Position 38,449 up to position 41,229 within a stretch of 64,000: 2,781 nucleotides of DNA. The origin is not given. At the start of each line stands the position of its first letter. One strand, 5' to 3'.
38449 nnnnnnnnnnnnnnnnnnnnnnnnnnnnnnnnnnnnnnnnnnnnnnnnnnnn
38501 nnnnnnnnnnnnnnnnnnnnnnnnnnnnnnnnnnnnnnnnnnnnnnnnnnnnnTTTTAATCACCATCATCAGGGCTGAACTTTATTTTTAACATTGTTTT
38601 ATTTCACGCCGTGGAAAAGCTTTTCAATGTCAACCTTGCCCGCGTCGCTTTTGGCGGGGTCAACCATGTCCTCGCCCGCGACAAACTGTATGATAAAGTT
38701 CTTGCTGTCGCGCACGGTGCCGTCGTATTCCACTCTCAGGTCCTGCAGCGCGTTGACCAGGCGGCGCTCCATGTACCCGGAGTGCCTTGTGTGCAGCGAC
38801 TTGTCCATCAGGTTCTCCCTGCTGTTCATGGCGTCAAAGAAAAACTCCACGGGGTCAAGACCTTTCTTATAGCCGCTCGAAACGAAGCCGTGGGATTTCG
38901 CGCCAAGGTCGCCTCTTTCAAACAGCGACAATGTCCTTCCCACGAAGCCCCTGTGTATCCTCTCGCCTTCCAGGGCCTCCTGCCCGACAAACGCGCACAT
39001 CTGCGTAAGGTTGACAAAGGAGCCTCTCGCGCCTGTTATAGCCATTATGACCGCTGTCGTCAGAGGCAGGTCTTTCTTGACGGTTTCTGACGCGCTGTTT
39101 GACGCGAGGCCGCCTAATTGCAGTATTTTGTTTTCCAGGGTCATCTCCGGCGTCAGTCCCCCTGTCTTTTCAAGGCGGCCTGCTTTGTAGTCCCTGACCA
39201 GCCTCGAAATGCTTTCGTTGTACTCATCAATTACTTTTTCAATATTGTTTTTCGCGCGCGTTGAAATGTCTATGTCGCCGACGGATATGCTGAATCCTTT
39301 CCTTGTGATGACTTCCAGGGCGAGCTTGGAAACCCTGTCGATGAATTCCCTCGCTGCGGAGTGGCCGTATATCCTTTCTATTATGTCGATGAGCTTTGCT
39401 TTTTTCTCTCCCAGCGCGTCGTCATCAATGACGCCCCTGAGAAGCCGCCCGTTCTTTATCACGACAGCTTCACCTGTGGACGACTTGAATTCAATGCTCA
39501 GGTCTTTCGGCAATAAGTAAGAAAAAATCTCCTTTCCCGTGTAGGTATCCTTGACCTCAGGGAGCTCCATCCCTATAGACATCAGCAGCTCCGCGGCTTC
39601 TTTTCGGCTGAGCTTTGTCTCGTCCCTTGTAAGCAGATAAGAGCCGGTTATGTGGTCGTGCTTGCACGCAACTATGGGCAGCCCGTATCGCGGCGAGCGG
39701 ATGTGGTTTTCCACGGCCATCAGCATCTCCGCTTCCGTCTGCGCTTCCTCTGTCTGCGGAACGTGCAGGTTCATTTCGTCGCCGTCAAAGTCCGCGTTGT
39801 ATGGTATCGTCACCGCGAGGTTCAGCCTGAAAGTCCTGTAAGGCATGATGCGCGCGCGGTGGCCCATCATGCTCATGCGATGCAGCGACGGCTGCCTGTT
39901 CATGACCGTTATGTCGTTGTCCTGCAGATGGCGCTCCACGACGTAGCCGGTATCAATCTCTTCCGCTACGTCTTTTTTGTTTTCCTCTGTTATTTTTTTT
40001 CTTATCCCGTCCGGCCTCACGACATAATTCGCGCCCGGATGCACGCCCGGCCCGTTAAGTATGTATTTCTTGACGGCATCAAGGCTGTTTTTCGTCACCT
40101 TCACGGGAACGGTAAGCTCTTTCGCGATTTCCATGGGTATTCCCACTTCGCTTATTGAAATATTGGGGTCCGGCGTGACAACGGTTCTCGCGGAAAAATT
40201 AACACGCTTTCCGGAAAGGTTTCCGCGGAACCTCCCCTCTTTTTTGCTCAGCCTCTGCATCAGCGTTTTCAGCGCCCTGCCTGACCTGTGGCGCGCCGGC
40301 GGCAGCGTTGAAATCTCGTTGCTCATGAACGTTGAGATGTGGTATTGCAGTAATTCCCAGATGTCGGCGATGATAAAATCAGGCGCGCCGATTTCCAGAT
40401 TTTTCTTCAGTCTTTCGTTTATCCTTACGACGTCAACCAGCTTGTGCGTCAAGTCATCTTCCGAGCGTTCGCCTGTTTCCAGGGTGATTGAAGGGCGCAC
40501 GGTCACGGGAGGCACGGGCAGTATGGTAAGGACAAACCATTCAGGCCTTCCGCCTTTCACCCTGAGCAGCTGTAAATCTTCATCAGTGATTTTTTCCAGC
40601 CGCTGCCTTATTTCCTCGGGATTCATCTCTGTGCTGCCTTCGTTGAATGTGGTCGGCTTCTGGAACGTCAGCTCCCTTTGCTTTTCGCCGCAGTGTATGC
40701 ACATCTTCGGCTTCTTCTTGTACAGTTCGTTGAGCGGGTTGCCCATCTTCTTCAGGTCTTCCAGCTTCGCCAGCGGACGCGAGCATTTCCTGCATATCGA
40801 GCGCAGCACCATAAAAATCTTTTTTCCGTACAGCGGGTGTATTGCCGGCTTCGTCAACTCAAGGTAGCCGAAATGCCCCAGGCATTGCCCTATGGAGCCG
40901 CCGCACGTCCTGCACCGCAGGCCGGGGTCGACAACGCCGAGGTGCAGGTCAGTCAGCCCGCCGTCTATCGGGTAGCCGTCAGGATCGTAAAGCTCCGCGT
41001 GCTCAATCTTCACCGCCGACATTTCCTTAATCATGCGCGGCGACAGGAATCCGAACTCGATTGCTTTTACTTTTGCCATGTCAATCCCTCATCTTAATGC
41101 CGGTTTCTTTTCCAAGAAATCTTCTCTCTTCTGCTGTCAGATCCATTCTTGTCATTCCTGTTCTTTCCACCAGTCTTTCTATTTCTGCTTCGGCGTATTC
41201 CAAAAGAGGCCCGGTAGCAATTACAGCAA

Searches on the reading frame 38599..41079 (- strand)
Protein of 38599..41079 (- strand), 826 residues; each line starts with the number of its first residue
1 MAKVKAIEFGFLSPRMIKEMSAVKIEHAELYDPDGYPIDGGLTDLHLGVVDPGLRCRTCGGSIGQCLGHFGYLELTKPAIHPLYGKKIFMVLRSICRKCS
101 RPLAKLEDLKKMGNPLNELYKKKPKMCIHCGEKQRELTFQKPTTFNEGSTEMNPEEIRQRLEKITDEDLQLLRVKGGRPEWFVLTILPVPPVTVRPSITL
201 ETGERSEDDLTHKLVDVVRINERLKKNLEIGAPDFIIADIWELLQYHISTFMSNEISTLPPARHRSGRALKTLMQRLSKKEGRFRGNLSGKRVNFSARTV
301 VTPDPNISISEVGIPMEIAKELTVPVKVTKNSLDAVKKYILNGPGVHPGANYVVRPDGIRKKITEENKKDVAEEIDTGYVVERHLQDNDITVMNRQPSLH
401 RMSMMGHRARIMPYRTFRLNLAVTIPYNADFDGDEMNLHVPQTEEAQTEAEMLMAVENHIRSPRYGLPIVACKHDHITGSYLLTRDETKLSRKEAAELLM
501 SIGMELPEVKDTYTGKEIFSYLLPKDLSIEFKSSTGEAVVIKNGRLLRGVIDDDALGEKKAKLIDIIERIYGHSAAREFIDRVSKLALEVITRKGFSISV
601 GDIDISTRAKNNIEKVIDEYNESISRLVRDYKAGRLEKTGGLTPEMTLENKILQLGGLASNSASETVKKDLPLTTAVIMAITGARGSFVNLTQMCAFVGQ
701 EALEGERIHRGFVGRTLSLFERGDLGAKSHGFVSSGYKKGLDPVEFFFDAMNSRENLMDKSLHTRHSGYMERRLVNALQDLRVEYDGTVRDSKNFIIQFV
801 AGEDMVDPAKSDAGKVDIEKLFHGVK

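Call 38: search_protein_families(library=pfam, proteins=[window:38599-41079:-], max_evalue=0.01)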
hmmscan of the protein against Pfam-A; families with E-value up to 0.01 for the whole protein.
window:38599-41079:- (826 aa): 5 families
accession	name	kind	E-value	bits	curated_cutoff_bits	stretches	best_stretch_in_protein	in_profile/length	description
PF04997.17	RNA_pol_Rpb1_1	-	6.5e-76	256.1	39.7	1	3-288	3-312/312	RNA polymerase Rpb1, domain 1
PF00623.25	RNA_pol_Rpb1_2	-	5.8e-70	235.3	25.3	1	290-456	1-166/166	RNA polymerase Rpb1, domain 2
PF04983.23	RNA_pol_Rpb1_3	-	1.9e-33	116.1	28.9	1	459-603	1-162/162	RNA polymerase Rpb1, domain 3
PF05000.22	RNA_pol_Rpb1_4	-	1.7e-21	76.6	24.8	1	630-733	3-107/107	RNA polymerase Rpb1, domain 4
PF04998.22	RNA_pol_Rpb1_5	-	6.6e-20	72.1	28.5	1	740-805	1-66/267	RNA polymerase Rpb1, domain 5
